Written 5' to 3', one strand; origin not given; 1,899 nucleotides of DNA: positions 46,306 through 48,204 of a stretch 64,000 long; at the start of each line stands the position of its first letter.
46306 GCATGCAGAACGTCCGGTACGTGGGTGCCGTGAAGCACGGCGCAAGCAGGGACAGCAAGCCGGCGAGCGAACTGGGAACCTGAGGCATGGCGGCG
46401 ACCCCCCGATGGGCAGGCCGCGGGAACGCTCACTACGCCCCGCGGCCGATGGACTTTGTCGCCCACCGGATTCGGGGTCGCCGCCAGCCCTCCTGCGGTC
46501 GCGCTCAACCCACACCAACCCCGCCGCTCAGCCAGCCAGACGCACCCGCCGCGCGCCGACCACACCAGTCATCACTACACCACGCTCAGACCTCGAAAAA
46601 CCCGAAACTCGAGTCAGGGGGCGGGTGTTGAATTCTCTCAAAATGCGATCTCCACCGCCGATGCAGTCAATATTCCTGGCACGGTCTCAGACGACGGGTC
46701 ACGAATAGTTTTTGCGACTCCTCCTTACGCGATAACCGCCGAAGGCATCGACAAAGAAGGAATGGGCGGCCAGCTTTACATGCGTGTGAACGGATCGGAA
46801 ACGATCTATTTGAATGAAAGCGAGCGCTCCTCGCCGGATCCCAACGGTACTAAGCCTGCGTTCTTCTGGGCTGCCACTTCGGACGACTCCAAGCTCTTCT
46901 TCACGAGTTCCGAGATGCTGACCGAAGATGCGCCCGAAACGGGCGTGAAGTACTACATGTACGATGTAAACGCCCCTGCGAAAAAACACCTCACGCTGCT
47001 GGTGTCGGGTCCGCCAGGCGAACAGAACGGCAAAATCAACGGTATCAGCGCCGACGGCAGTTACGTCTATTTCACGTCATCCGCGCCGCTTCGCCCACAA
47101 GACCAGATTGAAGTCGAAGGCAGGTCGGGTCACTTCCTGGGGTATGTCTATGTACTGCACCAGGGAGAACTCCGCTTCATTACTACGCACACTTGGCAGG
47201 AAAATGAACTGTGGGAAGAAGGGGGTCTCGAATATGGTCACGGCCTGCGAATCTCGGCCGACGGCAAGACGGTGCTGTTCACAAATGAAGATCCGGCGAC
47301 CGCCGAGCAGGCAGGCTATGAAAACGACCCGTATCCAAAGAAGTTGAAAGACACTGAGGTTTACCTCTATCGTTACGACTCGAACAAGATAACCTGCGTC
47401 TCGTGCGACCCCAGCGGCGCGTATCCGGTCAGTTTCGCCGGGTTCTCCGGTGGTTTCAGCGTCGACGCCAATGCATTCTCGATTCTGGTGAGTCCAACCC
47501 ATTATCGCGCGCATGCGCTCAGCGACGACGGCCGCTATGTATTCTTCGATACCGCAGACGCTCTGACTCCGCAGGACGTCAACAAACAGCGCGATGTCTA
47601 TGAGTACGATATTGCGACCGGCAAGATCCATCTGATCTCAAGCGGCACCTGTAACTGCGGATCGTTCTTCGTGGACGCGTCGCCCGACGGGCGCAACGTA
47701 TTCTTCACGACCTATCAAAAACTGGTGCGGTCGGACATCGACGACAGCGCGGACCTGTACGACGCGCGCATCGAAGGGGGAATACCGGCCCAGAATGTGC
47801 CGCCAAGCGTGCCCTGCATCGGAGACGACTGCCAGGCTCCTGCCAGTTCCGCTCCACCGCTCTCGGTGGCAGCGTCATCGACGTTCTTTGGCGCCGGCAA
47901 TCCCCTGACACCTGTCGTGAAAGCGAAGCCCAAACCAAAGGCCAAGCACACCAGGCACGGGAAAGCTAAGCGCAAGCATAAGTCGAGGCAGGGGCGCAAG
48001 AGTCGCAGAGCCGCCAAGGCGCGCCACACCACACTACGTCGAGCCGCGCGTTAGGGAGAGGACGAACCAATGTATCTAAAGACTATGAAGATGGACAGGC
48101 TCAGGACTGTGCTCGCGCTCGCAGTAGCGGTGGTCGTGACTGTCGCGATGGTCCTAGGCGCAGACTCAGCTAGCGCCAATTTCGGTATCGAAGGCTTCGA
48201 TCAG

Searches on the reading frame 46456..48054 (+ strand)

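Call 90: search_protein_families(library=pfam, proteins=[window:46456-48054:+], max_evalue=0.001)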
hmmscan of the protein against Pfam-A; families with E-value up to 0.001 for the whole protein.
window:46456-48054:+ (532 aa): 1 family
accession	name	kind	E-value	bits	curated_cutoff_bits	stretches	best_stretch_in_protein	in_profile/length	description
PF07676.18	PD40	-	1.9e-06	28.1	20.9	0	197-213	16-31/38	WD40-like Beta Propeller Repeat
